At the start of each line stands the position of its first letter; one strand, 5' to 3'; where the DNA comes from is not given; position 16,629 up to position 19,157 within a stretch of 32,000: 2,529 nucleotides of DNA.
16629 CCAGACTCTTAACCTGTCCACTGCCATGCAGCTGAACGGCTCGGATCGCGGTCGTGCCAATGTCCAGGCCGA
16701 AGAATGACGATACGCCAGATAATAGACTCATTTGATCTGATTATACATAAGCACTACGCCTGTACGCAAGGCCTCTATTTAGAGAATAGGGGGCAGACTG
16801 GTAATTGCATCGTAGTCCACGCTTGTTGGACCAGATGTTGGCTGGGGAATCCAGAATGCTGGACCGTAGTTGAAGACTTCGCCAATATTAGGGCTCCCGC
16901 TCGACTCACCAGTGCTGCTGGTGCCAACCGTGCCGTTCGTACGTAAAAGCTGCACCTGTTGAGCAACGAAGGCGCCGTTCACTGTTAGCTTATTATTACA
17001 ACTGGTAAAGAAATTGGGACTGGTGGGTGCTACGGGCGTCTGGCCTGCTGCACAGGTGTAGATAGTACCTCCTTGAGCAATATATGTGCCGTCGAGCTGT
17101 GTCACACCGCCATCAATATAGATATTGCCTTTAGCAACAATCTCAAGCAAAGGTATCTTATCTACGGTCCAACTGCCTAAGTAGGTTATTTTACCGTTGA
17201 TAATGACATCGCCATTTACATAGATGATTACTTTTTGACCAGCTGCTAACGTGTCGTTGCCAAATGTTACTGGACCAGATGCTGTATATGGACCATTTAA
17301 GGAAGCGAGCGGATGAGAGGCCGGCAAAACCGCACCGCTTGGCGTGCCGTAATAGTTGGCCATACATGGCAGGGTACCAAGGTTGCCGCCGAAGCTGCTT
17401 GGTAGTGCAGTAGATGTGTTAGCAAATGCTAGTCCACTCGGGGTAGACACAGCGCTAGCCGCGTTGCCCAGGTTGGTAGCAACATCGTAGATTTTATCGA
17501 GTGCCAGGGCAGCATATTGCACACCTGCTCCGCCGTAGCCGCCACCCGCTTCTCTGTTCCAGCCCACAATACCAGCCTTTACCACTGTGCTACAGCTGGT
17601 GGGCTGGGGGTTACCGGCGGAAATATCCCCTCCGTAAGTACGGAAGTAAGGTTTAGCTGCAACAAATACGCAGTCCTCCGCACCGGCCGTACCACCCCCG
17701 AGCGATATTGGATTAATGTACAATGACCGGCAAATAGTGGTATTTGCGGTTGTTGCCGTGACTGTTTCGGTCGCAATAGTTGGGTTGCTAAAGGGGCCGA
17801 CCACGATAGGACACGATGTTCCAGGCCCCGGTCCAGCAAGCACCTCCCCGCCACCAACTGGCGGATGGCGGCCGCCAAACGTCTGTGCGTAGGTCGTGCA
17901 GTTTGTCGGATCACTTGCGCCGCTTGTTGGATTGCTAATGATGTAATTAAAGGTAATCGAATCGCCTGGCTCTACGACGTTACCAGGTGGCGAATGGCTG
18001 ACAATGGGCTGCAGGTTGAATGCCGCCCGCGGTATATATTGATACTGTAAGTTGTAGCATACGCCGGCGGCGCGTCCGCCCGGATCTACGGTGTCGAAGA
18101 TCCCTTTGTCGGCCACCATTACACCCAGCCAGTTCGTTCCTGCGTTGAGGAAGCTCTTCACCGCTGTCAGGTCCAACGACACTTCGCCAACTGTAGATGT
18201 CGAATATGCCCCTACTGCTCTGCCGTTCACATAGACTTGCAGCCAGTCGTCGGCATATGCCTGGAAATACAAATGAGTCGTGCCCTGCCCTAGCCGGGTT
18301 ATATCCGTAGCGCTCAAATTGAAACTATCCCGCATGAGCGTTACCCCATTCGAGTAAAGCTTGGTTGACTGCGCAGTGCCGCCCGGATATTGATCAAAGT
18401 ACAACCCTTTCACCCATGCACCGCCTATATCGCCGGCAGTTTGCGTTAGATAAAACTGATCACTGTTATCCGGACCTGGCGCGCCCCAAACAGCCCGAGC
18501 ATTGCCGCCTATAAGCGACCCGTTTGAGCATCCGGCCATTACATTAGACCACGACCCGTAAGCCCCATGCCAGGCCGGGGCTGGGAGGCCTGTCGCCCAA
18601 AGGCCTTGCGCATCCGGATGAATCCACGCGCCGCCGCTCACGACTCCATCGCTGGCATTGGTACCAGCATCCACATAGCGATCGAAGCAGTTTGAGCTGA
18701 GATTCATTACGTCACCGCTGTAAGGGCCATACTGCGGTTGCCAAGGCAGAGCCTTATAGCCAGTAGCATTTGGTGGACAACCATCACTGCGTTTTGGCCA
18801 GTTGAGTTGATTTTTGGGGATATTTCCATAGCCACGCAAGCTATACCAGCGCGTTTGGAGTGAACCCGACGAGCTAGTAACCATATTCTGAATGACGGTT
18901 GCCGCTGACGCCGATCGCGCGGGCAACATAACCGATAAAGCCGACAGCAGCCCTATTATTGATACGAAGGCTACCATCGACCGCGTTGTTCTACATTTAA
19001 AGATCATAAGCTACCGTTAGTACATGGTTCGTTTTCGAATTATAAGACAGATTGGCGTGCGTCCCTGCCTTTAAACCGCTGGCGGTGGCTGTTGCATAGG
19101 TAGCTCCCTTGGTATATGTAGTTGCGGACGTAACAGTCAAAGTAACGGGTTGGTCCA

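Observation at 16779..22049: Tandem duplicated 'anchor + giant secreted protein' modules heading the type IV pilus locus: a candidate modular adhesin system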

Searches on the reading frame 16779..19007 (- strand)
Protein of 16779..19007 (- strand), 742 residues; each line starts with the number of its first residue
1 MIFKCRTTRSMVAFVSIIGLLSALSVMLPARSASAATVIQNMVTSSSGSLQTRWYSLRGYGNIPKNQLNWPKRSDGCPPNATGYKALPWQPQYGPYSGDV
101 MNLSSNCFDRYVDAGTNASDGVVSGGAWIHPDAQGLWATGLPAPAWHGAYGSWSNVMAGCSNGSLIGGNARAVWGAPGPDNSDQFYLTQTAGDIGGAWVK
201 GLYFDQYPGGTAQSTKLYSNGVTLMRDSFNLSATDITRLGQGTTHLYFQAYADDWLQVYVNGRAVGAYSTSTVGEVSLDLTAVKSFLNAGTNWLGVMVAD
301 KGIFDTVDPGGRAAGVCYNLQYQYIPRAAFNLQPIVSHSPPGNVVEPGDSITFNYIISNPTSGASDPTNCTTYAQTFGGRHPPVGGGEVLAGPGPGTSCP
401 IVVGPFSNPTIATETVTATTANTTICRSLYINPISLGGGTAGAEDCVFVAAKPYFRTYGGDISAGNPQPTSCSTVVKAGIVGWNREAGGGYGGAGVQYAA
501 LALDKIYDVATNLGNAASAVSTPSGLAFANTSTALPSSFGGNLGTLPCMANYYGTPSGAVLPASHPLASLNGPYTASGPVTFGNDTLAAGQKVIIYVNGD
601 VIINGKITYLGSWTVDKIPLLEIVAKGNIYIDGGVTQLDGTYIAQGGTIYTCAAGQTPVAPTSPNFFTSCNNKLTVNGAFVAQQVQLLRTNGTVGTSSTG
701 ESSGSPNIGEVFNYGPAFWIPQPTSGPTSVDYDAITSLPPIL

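Call 4: search_protein_families(library=pfam, proteins=[window:16779-19007:-], max_evalue=1)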
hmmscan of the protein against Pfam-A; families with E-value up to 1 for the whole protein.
window:16779-19007:- (742 aa): 2 families
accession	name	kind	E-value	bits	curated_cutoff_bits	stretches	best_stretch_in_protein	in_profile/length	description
PF13364.12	BetaGal_ABD2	-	0.011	16.9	23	1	218-301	32-109/112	Beta-galactosidase second all-beta domain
PF21467.3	BetaGal_gal-bd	-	0.14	12.7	27.3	0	256-292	28-62/62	Beta-galactosidase, galactose-binding domain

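Call 5: search_protein_families(library=ncbifam, proteins=[window:16779-19007:-], max_evalue=1)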
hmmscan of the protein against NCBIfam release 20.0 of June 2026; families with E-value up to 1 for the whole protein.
window:16779-19007:- (742 aa): 2 families
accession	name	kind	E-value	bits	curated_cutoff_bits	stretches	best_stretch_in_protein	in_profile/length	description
TIGR02480.1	fliN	equivalog_domain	0.03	14.2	84.05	0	232-266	22-55/77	flagellar motor switch protein FliN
NF058592.1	GxPGS_dom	subfamily_domain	0.034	14.2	45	1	253-281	24-52/65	PGS family Ig-like domain-containing protein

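Call 9: find_homologous_proteins(query=window:16779-19007:-, max_evalue=0.001)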
Query window:16779-19007:- (742 aa): 23 proteins with E <= 0.001 among 8000 candidates.
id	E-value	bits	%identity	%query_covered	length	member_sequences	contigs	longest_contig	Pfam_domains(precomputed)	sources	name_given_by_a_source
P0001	5.1e-227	774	54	100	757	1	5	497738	-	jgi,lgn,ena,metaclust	metaclust:\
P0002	3.0e-225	768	52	100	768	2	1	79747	-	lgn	-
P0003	7.3e-192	658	49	100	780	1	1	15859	-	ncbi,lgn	-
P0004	5.2e-183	629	46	100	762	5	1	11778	-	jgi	jgi:hypothetical protein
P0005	1.1e-167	578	67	56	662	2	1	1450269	-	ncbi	-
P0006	2.4e-151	524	44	100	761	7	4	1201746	-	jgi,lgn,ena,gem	-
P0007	6.4e-145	503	42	100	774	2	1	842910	-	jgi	-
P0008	2.1e-144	501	58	57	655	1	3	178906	-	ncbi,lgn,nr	ncbi:MAG TPA: hypothetical protein VLI54_02160 [Bacillota bacterium]|nr:hypothetical protein [Bacill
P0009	5.9e-138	480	41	100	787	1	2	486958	-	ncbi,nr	ncbi:MAG TPA: hypothetical protein VLG92_00300 [Candidatus Saccharimonadia bacterium]|nr:hypothetica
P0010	7.6e-134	466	43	91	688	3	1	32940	-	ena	-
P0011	9.3e-110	387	59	43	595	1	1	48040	-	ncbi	-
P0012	8.1e-94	334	47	54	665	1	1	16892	-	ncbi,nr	ncbi:MAG TPA: hypothetical protein VMR45_02155 [Patescibacteria group bacterium]|nr:hypothetical pro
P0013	1.9e-90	323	42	65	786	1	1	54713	-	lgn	-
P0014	2.7e-90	322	46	56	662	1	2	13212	-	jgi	jgi:hypothetical protein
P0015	1.2e-88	317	43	65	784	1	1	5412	-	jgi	-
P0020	2.4e-75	273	45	41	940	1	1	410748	-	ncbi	-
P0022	5.4e-36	143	40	41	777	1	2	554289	-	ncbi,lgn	-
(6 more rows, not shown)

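Call 10: search_solved_structures(query=window:16779-19007:-, max_evalue=1)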
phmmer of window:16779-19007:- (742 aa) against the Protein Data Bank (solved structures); distinct sequences matched with E-value up to 1: 0.

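Call 14: find_encoding_contigs(protein=P0001, flank=8000, max_places=2)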
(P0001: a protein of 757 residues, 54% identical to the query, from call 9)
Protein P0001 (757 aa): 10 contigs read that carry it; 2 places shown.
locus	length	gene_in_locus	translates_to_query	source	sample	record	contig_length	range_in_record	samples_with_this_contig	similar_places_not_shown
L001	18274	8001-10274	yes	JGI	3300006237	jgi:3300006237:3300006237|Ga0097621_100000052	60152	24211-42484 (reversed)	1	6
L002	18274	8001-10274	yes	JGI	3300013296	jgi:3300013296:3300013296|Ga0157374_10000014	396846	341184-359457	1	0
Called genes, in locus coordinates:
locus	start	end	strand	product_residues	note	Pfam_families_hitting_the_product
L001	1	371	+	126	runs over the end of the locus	PF01250:Ribosomal_S6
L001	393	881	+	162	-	PF00436:SSB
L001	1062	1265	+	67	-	PF01084:Ribosomal_S18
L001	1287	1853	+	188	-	PF08207:EFP_N, PF01132:EFP, PF09285:Elong-fact-P_C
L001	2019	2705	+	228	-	PF01479:S4 (faint), PF01728:FtsJ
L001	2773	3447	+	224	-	PF00156:Pribosyltran (weak)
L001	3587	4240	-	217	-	PF00027:cNMP_binding, PF13545:HTH_Crp_2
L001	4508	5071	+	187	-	PF14470:bPH_3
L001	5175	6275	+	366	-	-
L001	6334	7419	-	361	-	PF01926:MMR_HSR1, PF02421:FeoB_N, PF06071:YchF-GTPase_C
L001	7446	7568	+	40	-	-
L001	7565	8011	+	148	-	-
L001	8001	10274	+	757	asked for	-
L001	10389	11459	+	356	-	PF11104:PilM_2, PF25216:Volactin (faint), PF14450:FtsA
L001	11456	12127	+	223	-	-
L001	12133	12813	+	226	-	PF04350:PilO (faint)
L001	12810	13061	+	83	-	-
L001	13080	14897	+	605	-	PF05157:MshEN, PF00437:T2SSE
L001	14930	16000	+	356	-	PF00437:T2SSE, PF25199:nSTAND_NTPase5 (weak), PF13191:AAA_16 (faint)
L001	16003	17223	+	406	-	PF28597:T2SSF_N, PF00482:T2SSF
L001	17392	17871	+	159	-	PF07963:N_methyl (weak)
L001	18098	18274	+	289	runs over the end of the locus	PF06750:A24_N_bact, PF01478:Peptidase_A24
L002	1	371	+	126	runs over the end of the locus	PF01250:Ribosomal_S6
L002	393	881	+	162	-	PF00436:SSB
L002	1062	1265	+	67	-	PF01084:Ribosomal_S18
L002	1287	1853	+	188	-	PF08207:EFP_N, PF01132:EFP, PF09285:Elong-fact-P_C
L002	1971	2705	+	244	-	PF01479:S4, PF01728:FtsJ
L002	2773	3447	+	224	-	PF00156:Pribosyltran (weak)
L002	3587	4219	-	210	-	PF00027:cNMP_binding, PF13545:HTH_Crp_2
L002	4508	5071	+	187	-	PF14470:bPH_3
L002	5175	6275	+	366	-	-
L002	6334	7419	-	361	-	PF01926:MMR_HSR1, PF02421:FeoB_N, PF06071:YchF-GTPase_C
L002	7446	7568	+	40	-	-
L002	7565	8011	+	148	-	-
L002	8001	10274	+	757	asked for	-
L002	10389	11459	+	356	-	PF11104:PilM_2, PF25216:Volactin (faint), PF14450:FtsA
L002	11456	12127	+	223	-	-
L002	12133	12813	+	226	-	PF04350:PilO (faint)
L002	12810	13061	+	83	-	-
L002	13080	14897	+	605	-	PF05157:MshEN, PF00437:T2SSE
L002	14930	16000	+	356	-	PF00437:T2SSE, PF25199:nSTAND_NTPase5 (weak), PF13191:AAA_16 (faint)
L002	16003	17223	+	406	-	PF28597:T2SSF_N, PF00482:T2SSF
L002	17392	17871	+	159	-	PF07963:N_methyl (weak)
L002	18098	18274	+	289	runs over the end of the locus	PF06750:A24_N_bact, PF01478:Peptidase_A24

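Call 15: find_encoding_contigs(protein=P0008, flank=8000, max_places=1)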
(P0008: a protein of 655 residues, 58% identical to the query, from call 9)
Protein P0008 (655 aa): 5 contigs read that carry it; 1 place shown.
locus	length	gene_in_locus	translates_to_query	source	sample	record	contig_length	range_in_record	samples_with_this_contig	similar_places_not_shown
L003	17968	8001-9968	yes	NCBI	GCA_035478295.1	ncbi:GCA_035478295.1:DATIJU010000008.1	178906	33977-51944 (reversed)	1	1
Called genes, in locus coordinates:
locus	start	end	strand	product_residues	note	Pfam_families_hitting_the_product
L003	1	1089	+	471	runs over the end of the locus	-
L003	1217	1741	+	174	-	-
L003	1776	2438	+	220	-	PF00156:Pribosyltran (faint)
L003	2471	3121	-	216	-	PF00027:cNMP_binding, PF13545:HTH_Crp_2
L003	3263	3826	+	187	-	PF14470:bPH_3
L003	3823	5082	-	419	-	-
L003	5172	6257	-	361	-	PF01926:MMR_HSR1, PF02421:FeoB_N, PF06071:YchF-GTPase_C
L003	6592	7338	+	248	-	-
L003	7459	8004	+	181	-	-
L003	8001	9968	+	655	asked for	-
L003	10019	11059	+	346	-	PF11104:PilM_2, PF14450:FtsA, PF25216:Volactin (weak)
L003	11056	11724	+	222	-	-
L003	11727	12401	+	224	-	-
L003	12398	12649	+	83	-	-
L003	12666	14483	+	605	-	PF05157:MshEN, PF00437:T2SSE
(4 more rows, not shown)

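Call 16: find_encoding_contigs(protein=P0020, flank=8000, max_places=1)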
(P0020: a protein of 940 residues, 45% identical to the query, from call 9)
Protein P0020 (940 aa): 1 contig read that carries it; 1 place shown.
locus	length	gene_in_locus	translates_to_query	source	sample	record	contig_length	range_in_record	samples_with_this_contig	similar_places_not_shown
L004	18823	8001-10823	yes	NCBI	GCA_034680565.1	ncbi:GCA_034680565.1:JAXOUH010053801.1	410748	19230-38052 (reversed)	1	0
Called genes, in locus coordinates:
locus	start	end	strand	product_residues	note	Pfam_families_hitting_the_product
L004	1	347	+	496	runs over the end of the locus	PF09913:DUF2142 (faint)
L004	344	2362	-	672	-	PF13205:Big_5 (faint), PF00246:Peptidase_M14, PF10994:DUF2817 (weak), PF24827:AstE_AspA_cat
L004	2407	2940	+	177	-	-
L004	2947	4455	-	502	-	PF00117:GATase, PF07722:Peptidase_C26 (faint), PF02540:NAD_synthase (weak), PF00958:GMP_synt_C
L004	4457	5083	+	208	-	PF07719:TPR_2 (faint), PF00515:TPR_1 (faint), PF13424:TPR_12 (faint), PF13432:TPR_16 (faint), PF13176:TPR_7 (faint), PF13181:TPR_8 (faint)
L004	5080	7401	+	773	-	-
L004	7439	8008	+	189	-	PF13428:TPR_14 (faint), PF00515:TPR_1 (faint), PF07719:TPR_2 (faint), PF13176:TPR_7 (faint), PF13424:TPR_12 (faint), PF13432:TPR_16, PF13181:TPR_8 (weak)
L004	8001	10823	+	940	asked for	-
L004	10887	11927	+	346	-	PF11104:PilM_2, PF14450:FtsA, PF25216:Volactin (weak)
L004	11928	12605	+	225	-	-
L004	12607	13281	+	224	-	-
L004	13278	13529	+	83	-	-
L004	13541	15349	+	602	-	PF05157:MshEN, PF00437:T2SSE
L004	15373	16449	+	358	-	PF00437:T2SSE, PF25199:nSTAND_NTPase5 (weak)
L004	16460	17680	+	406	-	PF28597:T2SSF_N (faint), PF00482:T2SSF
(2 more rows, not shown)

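Call 17: find_encoding_contigs(protein=P0022, flank=8000, max_places=1)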
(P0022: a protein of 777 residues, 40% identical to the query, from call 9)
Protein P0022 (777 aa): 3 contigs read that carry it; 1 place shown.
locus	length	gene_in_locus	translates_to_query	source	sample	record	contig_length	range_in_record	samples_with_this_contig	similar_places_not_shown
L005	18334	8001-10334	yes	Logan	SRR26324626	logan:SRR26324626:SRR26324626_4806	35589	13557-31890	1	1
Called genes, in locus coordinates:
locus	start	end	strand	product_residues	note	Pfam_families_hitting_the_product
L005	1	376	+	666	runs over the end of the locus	PF00270:DEAD (weak), PF00271:Helicase_C (weak)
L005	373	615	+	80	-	-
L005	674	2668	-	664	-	PF13205:Big_5 (faint), PF00246:Peptidase_M14, PF10994:DUF2817 (weak), PF24827:AstE_AspA_cat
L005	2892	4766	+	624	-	PF08448:PAS_4, PF13426:PAS_9 (faint), PF00989:PAS, PF08448:PAS_4 (weak), PF13188:PAS_8, PF08447:PAS_3, PF00512:HisKA, PF02518:HATPase_c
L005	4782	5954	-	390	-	PF00150:Cellulase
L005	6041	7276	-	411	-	PF00150:Cellulase (weak)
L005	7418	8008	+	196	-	PF07719:TPR_2 (faint), PF13181:TPR_8 (faint), PF13428:TPR_14 (faint), PF13432:TPR_16 (faint), PF13424:TPR_12 (faint), PF21033:RMD1-3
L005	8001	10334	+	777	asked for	-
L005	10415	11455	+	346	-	PF25216:Volactin (faint), PF11104:PilM_2, PF14450:FtsA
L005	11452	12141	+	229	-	-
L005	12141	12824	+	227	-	-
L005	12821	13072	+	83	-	-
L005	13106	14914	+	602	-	PF05157:MshEN, PF00437:T2SSE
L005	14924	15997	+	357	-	PF00437:T2SSE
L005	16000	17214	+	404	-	PF28597:T2SSF_N, PF00482:T2SSF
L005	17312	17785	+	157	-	PF07963:N_methyl (weak)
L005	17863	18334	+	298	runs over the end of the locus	PF06750:A24_N_bact, PF01478:Peptidase_A24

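Call 19: predict_structure(alignment_id=A1)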
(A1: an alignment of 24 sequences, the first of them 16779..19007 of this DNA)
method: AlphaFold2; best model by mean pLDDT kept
length: 742 residues; sequences in the alignment: 24
mean_pLDDT: 60.7   pTM: 0.51
mean pLDDT of the five models: 60.7, 58.3, 57.8, 55.2, 51.2
residues with pLDDT >= 90: 117; 70-90: 179; 50-70: 124; < 50: 322
segments of 3 or more residues with pLDDT < 50: 1-7, 20-37, 45-65, 67-175, 177-222, 251-254, 300-326, 484-500, 508-545, 719-742
pLDDT, mean of each block of 10 residues (from residue 1): 45 53 42 45 48 38 44 41 35 35 37 35 38 38 33 37 39 45 35 34 33 39 60 71 63 58 65 65 78 63 39 37 52 91 76 93 82 88 82 66 85 89 89 82 89 64 58 53 46 38 48 37 34 40 52 81 91 93 91 93 95 76 93 94 88 91 79 87 81 64 75 59 36 35 31
secondary structure, 60 per line:
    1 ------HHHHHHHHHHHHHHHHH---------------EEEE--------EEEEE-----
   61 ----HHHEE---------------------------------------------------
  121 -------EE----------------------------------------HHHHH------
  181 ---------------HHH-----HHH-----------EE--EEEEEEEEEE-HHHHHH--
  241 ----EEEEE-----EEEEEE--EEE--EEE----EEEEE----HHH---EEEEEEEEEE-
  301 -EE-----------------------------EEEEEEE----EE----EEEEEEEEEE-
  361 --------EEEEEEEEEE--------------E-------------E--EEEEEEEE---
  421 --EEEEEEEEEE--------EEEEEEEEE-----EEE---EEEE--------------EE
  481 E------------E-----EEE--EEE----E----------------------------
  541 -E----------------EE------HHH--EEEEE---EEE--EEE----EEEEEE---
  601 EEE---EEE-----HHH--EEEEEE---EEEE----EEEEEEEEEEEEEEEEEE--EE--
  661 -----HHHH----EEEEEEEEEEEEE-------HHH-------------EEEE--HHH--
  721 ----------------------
elements in order (helices of 4 or more, strands of 3 or more residues): H7-23 E39-42 E51-55 H170-174 E222-231 H233-238 E245-249 E255-260 E263-265 E268-270 E275-279 E290-299 E333-339 E350-359 E369-378 E410-417 E423-432 E441-449 E455-457 E461-464 E479-481 E500-502 E505-507 E572-576 E580-582 E585-587 E592-597 E601-603 E607-609 E620-625 E629-632 E637-654 H666-669 E674-686 E710-713

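Call 21: search_protein_representatives(alignment_id=A1)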
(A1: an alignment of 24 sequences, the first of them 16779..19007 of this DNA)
Query: 24 sequences, 693 profile positions. Proteins with E-value up to 0.001 (for the whole library): 5400; up to 1e-10: 4578; up to 1e-30: 3094. The best 150 are listed.
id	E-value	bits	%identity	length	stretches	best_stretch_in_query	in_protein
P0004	2.7e-249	846.0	-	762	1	3-693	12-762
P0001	1.4e-241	820.4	-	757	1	3-693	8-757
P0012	8.1e-234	794.8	-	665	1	4-693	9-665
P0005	2.0e-231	786.9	-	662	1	1-693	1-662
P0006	9.8e-223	758.2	-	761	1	3-693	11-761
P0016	9.7e-201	685.5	-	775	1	8-693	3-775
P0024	1.2e-199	681.8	-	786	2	259-693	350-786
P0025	4.1e-195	666.9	-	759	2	258-693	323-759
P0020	1.9e-194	664.7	-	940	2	258-693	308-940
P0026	5.0e-192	656.7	-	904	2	258-693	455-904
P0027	2.0e-191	654.7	-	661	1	6-693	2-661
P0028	2.2e-187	641.4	-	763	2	259-693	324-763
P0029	8.0e-182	622.9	-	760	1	7-693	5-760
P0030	3.1e-181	621.0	-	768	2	259-693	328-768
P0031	7.8e-181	619.7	-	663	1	3-693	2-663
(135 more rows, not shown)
